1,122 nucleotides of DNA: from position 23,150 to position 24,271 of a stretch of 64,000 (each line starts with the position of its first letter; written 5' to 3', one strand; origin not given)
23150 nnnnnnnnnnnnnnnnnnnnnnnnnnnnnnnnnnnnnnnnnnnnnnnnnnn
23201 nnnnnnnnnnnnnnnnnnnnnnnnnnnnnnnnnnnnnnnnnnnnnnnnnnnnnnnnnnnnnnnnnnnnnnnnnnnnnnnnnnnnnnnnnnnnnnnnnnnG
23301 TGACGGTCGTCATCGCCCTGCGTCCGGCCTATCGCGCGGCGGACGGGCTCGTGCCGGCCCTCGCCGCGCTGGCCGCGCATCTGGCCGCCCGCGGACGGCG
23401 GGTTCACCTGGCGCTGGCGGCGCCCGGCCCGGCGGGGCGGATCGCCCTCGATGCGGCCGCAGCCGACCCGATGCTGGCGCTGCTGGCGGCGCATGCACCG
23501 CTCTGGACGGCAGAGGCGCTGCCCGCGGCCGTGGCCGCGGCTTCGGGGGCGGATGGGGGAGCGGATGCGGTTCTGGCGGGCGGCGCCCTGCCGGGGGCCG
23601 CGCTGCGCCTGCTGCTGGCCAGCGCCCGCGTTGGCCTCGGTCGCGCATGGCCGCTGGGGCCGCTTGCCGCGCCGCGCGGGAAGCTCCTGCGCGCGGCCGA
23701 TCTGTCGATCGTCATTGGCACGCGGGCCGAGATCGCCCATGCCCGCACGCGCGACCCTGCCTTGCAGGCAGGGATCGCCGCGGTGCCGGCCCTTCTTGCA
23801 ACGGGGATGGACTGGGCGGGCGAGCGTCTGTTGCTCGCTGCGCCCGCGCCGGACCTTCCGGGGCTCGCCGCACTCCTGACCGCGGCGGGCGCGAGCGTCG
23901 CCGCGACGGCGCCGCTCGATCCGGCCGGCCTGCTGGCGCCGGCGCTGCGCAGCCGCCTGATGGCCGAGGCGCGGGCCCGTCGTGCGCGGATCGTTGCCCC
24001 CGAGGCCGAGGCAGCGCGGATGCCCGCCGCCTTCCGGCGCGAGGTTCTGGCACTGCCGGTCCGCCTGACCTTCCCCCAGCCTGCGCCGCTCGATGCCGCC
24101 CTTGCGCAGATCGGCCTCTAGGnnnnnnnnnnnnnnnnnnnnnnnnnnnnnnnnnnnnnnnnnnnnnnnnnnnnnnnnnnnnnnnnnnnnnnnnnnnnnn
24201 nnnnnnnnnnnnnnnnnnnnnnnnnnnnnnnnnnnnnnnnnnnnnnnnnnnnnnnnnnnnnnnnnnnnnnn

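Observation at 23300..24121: LpxK homolog lacks the P-loop and every other kinase motif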

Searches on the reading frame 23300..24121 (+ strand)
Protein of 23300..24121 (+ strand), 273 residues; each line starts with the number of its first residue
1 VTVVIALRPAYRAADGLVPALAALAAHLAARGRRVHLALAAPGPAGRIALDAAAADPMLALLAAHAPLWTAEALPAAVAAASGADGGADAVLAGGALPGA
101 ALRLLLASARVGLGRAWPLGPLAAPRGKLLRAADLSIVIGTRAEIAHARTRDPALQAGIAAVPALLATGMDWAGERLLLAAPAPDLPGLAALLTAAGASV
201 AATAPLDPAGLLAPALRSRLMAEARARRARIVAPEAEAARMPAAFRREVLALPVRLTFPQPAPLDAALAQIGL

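Call 3: search_protein_families(library=pfam, proteins=[window:23300-24121:+], max_evalue=1)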
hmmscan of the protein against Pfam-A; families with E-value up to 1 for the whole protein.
window:23300-24121:+ (273 aa): 0 families

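Call 4: search_protein_families(library=ncbifam, proteins=[window:23300-24121:+], max_evalue=1)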
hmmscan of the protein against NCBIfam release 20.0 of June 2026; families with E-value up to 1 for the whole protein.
window:23300-24121:+ (273 aa): 1 family
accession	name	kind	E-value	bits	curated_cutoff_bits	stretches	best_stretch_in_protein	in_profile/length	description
NF005731.0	PRK07546.1-5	equivalog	0.087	12.4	189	1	195-240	151-195/212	hypothetical protein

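Call 6: find_homologous_proteins(query=window:23300-24118:+, max_evalue=0.001)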
Query window:23300-24118:+ (273 aa): 9 proteins with E <= 0.001 among 8000 candidates.
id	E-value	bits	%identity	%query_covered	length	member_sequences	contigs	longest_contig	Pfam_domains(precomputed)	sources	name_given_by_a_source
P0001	4.0e-147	507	100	100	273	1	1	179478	-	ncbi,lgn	ncbi:MAG: hypothetical protein ACK4TB_03750 [Gemmobacter sp.]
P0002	1.8e-126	439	85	100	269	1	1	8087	-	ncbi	ncbi:MAG: hypothetical protein ACK4OP_00450 [Gemmobacter sp.]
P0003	3.1e-43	167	54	99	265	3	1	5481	-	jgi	jgi:tetraacyldisaccharide 4'-kinase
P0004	9.0e-43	165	51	100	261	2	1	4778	-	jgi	jgi:tetraacyldisaccharide 4'-kinase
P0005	1.1e-21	96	38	99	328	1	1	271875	PF02606.21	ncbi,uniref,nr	ncbi:tetraacyldisaccharide 4'-kinase [Amaricoccus solimangrovi]|uniref:Tetraacyldisaccharide 4'-kina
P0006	1.2e-16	80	35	95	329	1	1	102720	PF02606.21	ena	-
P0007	8.1e-16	77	36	95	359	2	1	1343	PF02606.21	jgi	-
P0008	3.6e-7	49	34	64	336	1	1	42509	PF02606.21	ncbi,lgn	ncbi:MAG: tetraacyldisaccharide 4'-kinase [Pseudomonadota bacterium]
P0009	2.1e-5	43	30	92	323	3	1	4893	PF02606.21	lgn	-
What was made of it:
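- Checked: The ORF matches Amaricoccus solimangrovi LpxK at E 1e-21 and 38% identity over 99% of the query, in a database of 5.8 billion sequences (call 6).
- E 1e-21 to Amaricoccus LpxK (call 6).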

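Call 7: search_solved_structures(query=window:23300-24118:+, max_evalue=10, show_alignments=2)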
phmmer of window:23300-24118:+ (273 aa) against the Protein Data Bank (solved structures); distinct sequences matched with E-value up to 10: 39.
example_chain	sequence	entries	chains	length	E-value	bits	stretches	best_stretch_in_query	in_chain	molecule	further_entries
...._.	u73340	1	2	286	0.00037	23.8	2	49-125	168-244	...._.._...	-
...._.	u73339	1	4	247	0.002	21.4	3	47-126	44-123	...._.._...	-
5mfd_A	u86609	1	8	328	0.0032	20.8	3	47-127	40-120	YIIIM''6AII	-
4pls_A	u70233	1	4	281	0.011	19.1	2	49-125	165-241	Arm00010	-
4plq_A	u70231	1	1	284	0.012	18.9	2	49-125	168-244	Arm00011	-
4v3o_A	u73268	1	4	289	0.012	18.9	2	49-128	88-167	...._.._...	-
4plr_A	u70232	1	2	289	0.013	18.7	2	49-125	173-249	Arm00008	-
5mfl_A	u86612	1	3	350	0.073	16.3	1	47-125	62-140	(KR)5_GS10_YIIIM6AII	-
5mfm_C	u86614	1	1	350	0.083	16.1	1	47-126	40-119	Importin subunit alpha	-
5mfm_A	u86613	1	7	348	0.086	16.1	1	47-125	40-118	YIIIM6AII_GS11_(KR)5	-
4db8_A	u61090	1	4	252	0.17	15.2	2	47-125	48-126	Armadillo-repeat Protein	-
7qnp_AAA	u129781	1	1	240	0.17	15.1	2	39-126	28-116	Designed Armadillo Repeat Protein N(A4)M4C(AII)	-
6sa6_A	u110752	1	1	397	0.17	15.1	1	49-128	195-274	DARPin-Armadillo fusion A5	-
8oh7_A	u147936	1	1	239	0.2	14.9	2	46-125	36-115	Designed Armadillo repeat protein with four internal modules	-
5aei_A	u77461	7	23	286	0.24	14.6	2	47-125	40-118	DESIGNED ARMADILLO REPEAT PROTEIN YIIIM5AII | YIIIM5AII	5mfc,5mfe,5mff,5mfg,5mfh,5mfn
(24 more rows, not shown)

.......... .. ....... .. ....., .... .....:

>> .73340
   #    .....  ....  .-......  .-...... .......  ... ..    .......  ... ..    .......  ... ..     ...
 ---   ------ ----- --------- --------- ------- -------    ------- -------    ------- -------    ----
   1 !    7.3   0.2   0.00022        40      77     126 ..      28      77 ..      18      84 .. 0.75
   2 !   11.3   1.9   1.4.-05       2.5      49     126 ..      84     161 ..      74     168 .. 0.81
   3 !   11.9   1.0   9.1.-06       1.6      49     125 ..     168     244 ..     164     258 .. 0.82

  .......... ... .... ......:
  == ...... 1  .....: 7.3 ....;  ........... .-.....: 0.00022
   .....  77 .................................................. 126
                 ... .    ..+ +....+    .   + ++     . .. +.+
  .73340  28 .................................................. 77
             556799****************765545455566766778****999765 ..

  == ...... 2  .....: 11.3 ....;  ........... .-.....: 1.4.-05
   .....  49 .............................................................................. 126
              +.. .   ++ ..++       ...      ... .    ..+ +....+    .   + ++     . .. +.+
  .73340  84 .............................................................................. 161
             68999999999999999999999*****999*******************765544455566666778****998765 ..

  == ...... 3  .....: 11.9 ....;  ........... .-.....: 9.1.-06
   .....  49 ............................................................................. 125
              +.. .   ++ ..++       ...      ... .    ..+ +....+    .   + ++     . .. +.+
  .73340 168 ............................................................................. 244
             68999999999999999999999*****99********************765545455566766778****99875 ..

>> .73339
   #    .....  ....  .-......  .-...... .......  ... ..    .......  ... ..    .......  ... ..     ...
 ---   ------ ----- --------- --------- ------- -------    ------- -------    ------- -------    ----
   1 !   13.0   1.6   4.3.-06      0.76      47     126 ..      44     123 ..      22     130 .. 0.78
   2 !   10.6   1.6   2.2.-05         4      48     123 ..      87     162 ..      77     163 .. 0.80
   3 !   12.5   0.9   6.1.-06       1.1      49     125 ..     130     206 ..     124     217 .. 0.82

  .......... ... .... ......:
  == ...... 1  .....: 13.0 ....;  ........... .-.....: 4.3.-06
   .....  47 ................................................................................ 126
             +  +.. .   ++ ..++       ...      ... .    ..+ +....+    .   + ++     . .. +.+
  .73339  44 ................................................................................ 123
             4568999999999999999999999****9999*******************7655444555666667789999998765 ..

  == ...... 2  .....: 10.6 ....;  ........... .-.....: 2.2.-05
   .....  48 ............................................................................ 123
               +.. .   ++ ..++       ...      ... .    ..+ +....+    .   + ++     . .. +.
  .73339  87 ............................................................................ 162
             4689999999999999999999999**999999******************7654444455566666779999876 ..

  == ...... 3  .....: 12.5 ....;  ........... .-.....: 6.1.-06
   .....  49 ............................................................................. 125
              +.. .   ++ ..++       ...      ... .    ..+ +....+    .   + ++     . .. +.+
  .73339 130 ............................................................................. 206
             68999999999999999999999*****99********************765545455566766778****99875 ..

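Call 10: find_encoding_contigs(protein=P0002, flank=10000, max_places=3)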
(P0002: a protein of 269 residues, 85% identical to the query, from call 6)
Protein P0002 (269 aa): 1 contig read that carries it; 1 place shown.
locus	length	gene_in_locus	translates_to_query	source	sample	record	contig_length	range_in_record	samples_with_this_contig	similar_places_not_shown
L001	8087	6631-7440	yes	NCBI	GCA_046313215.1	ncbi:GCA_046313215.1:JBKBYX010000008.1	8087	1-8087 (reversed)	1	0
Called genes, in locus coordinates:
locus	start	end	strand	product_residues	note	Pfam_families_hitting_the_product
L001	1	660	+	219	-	?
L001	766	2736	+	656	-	PF00004:AAA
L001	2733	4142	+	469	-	PF20343:DUF6638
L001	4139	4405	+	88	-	-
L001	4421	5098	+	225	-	PF07509:DUF1523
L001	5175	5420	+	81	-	PF13773:DUF4170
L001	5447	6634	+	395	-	PF04413:Glycos_transf_N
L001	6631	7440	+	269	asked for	-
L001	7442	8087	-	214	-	PF13365:Trypsin_2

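Call 11: find_encoding_contigs(protein=P0003, flank=10000, max_places=3)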
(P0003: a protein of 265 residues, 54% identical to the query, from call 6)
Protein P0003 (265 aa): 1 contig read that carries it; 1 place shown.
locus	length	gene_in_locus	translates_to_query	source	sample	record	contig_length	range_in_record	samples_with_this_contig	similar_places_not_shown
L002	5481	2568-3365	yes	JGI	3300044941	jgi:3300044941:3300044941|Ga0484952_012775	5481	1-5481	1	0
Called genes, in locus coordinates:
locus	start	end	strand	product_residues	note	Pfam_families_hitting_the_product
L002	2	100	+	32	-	?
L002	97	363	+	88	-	-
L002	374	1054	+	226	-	PF07509:DUF1523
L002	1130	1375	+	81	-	PF13773:DUF4170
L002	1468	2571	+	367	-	PF04413:Glycos_transf_N (weak)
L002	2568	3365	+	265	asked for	-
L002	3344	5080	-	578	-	PF01471:PG_binding_1, PF13365:Trypsin_2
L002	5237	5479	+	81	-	?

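Call 12: find_encoding_contigs(protein=P0004, flank=10000, max_places=3)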
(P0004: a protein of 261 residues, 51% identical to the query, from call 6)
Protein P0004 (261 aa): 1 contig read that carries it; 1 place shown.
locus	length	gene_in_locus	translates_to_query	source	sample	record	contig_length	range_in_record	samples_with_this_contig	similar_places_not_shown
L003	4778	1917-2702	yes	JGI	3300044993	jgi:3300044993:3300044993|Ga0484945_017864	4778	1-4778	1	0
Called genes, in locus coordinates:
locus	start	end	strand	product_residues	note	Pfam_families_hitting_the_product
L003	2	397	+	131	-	?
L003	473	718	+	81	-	PF13773:DUF4170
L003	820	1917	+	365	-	PF04413:Glycos_transf_N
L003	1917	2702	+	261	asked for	-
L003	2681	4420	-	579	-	PF01471:PG_binding_1, PF13365:Trypsin_2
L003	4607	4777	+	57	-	?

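Call 13: find_encoding_contigs(protein=P0005, flank=10000, max_places=2)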
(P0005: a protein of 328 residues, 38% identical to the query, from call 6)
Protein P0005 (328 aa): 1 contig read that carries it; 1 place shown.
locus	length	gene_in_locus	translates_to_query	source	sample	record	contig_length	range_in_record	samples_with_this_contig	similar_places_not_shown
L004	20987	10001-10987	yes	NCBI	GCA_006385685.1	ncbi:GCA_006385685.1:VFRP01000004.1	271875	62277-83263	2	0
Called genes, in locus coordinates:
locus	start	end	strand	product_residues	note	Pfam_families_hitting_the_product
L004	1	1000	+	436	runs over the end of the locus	PF00033:Cytochrome_B, PF13631:Cytochrom_B_N_2, PF00032:Cytochrom_B_C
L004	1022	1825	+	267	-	PF02167:Cytochrom_C1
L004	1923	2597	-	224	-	PF00174:Oxidored_molyb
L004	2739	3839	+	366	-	PF01264:Chorismate_synt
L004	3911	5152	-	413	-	PF05958:tRNA_U5-meth_tr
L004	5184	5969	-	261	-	PF00106:adh_short, PF08659:KR, PF23441:SDR, PF13561:adh_short_C2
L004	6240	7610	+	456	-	PF01523:PmbA_TldD_1st, PF19290:PmbA_TldD_2nd, PF19289:PmbA_TldD_3rd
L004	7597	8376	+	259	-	PF00459:Inositol_P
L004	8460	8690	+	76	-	PF13773:DUF4170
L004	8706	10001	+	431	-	PF04413:Glycos_transf_N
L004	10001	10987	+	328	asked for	PF02606:LpxK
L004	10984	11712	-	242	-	PF01479:S4, PF01728:FtsJ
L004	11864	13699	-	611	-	PF00664:ABC_membrane, PF02463:SMC_N (weak), PF00005:ABC_tran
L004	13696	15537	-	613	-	PF00664:ABC_membrane, PF00005:ABC_tran, PF02463:SMC_N (faint)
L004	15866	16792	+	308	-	PF01218:Coprogen_oxidas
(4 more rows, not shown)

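Call 14: find_encoding_contigs(protein=window:23300-24118:+, flank=10000, max_places=2)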
Protein window:23300-24118:+ (273 aa): 1 contig read that carries it; 1 place shown.
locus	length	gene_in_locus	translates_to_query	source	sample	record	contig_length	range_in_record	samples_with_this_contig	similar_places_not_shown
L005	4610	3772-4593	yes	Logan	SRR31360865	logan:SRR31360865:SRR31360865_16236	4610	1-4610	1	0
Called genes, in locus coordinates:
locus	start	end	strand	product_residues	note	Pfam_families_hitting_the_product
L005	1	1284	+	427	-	?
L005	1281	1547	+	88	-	-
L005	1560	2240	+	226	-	PF07509:DUF1523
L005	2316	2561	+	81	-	PF13773:DUF4170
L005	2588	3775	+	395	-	PF04413:Glycos_transf_N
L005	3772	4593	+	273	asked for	-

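Call 23: find_related_loci(query=A3, collection=genome_contigs, flank=10000)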
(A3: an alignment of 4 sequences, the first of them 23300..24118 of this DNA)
Query A3 (273 aa) in genome_contigs; peptide patterns used: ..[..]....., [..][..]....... (x = any residue, [..] = any of these).
478 stretches matched a pattern; 17 encode a relative of the query (tblastn E <= 1e-3); 17 distinct loci.
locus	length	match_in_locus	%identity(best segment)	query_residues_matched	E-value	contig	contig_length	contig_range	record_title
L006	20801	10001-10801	37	16-271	2e-25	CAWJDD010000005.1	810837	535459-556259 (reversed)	MAG: uncultured Alphaproteobacteria bacterium isolate MFD03551.bin.2.87 genome assembly, contig: contig_16604, whole gen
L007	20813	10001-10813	38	16-273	7e-25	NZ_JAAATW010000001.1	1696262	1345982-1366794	Rhodobacter ruber strain CCP-1 contig00001, whole genome shotgun sequence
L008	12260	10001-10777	36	17-271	2e-24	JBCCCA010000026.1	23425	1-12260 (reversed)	MAG: Pseudomonadota bacterium isolate P01_A01_bin.48 k141_1548267_length_23425_cov_33.7753, whole genome shotgun sequenc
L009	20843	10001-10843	38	4-273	5e-23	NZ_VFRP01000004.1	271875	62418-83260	Amaricoccus solimangrovi strain HB172011 Contig_4, whole genome shotgun sequence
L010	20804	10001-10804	36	16-271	2e-22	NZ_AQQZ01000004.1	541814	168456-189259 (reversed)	Pseudaestuariivita atlantica strain 22II-S11-z3 contig4, whole genome shotgun sequence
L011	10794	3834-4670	35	4-271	1e-21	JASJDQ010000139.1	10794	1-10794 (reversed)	MAG: Paracoccaceae bacterium isolate MO_188.B57 MO_188.c_7169, whole genome shotgun sequence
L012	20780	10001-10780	35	16-264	6e-21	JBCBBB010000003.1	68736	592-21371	MAG: Pseudomonadota bacterium isolate J06576_3 NODE_56_length_68736_cov_13.719544, whole genome shotgun sequence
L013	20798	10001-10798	34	16-271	5e-20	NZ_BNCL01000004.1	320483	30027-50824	Paracoccus aerius strain KCTC 42845 sequence004, whole genome shotgun sequence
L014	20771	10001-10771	34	17-269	3e-20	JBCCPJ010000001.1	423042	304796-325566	MAG: Pseudomonadota bacterium isolate P01_D01_bin.125 k141_1544927_length_423042_cov_20.8945, whole genome shotgun seque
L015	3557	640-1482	36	4-271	1e-19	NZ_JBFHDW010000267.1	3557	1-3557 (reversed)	MAG: Actibacterium sp. isolate Mix_sand07.2021.05.D.47 k141_121647_length_3557_cov_8.0000, whole genome shotgun sequence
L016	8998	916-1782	34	4-273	2e-20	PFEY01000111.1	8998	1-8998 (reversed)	MAG: Rhodobacteraceae bacterium CG17_big_fil_post_rev_8_21_14_2_50_63_15 CG17_8_21_14_2.50_scaffold_4091_c, whole genome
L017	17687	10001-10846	32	4-271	6e-19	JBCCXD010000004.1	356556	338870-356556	MAG: Pseudomonadota bacterium isolate P01_F01_bin.117 k141_1789276_length_356556_cov_84.3080, whole genome shotgun seque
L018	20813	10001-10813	35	16-273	1e-18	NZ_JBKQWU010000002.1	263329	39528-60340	Amaricoccus sp. W119 Scaffold2, whole genome shotgun sequence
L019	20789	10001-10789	33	16-268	1e-18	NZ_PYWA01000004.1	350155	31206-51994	Paracoccus indicus strain IO390502 scaffold4, whole genome shotgun sequence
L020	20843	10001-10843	33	4-271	9e-17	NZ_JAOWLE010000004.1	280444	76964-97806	Actibacterium sp. XHP0104 NODE_4_length_280444_cov_75.365786, whole genome shotgun sequence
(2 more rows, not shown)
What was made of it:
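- Tried and rejected: All 17 hits were canonical LpxKs at 32-38% identity (call 23).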

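Call 33: search_protein_representatives(alignment_id=A3)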
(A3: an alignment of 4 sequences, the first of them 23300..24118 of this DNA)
Query: 4 sequences, 264 profile positions. Proteins with E-value up to 0.001 (for the whole library): 271; up to 1e-10: 70; up to 1e-30: 5. The best 150 are listed.
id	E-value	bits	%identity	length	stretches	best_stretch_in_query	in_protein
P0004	8.6e-125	432.1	-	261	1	1-264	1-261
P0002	4.1e-115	400.4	-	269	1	1-258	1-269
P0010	3.5e-61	223.6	-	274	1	1-263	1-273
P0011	1.3e-44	169.2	-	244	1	4-258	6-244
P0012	7.9e-32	127.4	-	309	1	8-257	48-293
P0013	3.1e-28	115.6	-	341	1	15-255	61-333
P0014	8.8e-28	114.1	-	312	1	14-253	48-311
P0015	2.1e-27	112.9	-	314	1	4-254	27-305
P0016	4.2e-27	111.9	-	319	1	11-258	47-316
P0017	4.8e-24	101.8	-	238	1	50-246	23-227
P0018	3.0e-23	99.2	-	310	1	16-257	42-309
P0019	6.7e-23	98.1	-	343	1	14-256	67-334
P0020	5.1e-22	95.2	-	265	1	13-255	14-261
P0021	6.6e-22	94.8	-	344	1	5-257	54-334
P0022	7.6e-22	94.6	-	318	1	32-253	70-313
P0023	1.6e-21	93.6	-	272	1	4-254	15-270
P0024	1.9e-21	93.4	-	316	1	4-249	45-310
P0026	2.4e-21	93.0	-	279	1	7-254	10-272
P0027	6.3e-21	91.6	-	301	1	20-257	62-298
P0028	7.6e-21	91.3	-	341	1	45-259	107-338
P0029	1.3e-20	90.5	-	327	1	4-255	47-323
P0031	6.9e-20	88.2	-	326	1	48-258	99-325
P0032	2.1e-19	86.7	-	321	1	43-253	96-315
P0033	2.4e-19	86.4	-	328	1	4-255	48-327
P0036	7.0e-19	84.9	-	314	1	6-258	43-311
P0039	3.5e-16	76.0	-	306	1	18-242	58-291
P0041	4.7e-16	75.6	-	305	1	48-250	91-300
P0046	3.1e-15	72.9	-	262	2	149-254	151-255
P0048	4.5e-15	72.4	-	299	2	18-241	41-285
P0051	8.4e-15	71.5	-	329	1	4-258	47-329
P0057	2.2e-13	66.9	-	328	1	4-251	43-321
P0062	2.0e-12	63.8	-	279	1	17-254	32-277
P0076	5.1e-11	59.1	-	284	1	17-245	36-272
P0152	1.2e-06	44.9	-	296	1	12-259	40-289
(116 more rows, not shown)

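Call 36: list_cluster_members(proteins=[P0010, P0011, P0012, P0013, P0015, P0016, P0018, P0020, P0023, P0026])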
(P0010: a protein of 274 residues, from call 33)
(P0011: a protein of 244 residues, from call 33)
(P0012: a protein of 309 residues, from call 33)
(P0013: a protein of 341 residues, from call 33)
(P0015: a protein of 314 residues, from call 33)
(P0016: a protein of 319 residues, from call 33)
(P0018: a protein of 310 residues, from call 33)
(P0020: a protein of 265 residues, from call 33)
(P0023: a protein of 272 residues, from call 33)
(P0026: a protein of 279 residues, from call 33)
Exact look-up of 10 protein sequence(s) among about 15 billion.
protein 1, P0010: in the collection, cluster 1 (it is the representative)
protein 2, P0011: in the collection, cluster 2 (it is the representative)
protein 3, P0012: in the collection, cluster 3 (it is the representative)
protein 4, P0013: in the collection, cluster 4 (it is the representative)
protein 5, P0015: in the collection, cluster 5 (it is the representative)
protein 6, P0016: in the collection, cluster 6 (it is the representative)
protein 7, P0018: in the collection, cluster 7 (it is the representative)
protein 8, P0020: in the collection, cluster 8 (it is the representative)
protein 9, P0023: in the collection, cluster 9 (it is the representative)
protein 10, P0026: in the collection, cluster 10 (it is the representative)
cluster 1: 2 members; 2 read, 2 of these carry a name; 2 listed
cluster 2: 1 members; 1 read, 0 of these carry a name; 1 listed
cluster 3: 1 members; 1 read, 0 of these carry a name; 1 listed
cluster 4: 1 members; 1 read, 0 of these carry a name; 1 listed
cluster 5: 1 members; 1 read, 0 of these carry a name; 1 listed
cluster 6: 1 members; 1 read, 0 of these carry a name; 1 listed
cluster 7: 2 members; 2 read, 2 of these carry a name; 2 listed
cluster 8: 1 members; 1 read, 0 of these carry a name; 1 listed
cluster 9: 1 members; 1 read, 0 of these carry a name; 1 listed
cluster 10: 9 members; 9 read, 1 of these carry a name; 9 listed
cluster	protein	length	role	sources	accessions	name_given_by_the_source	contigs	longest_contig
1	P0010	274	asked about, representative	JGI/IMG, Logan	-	tetraacyldisaccharide 4'-kinase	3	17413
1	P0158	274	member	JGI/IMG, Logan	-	tetraacyldisaccharide 4'-kinase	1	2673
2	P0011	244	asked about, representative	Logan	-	-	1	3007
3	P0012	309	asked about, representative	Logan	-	-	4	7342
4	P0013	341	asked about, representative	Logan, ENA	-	-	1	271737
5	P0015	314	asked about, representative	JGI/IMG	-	-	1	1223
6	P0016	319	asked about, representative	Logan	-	-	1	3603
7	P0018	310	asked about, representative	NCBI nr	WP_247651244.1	tetraacyldisaccharide 4'-kinase [Roseovarius autotrophicus]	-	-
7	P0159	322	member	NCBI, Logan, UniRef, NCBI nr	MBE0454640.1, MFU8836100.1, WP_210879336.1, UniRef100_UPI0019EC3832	tetraacyldisaccharide 4'-kinase [Roseovarius autotrophicus] | tetraacyldisaccharide 4'-kinase n=1 Tax=Roseovarius autotrophicus TaxID=2824121 ... | tetraacyldisaccharide 4'-kinase [Roseovarius sp.]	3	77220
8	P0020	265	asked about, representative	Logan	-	-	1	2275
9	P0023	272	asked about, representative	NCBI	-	-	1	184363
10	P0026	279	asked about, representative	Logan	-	-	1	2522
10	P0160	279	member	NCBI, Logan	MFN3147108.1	MAG: tetraacyldisaccharide 4'-kinase [Paracoccaceae bacterium]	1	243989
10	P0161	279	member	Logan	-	-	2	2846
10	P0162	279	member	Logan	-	-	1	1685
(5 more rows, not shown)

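Call 41: find_encoding_contigs(protein=P0159, flank=10000, max_places=2)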
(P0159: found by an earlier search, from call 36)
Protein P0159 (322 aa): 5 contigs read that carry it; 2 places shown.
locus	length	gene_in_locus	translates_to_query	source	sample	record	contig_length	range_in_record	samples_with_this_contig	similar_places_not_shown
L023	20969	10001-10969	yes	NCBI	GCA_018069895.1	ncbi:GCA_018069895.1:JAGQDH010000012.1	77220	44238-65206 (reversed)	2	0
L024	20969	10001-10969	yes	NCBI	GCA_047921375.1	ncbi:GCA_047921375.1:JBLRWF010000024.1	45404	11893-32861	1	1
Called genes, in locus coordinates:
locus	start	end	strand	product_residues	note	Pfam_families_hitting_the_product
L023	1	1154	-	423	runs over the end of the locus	PF02653:BPD_transp_2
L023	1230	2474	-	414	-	PF13433:Peripla_BP_5, PF13458:Peripla_BP_6, PF01094:ANF_receptor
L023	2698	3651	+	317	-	PF01965:DJ-1_PfpI (weak), PF00165:HTH_AraC (weak), PF12833:HTH_18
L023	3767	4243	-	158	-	PF01668:SmpB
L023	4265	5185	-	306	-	PF00291:PALP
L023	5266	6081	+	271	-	PF18306:LDcluster4, PF03641:Lysine_decarbox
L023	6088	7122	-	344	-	PF24827:AstE_AspA_cat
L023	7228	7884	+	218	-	PF13489:Methyltransf_23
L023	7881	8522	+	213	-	PF13489:Methyltransf_23, PF08242:Methyltransf_12, PF13649:Methyltransf_25, PF13847:Methyltransf_31 (faint)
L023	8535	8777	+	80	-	PF13773:DUF4170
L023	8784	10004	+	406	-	PF04413:Glycos_transf_N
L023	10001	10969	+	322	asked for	PF02606:LpxK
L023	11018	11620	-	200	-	PF13462:Thioredoxin_4, PF01323:DSBA (faint)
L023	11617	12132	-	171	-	PF05258:DciA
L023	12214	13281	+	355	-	PF00730:HhH-GPD, PF00633:HHH (weak), PF14815:NUDIX_4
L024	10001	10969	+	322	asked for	PF02606:LpxK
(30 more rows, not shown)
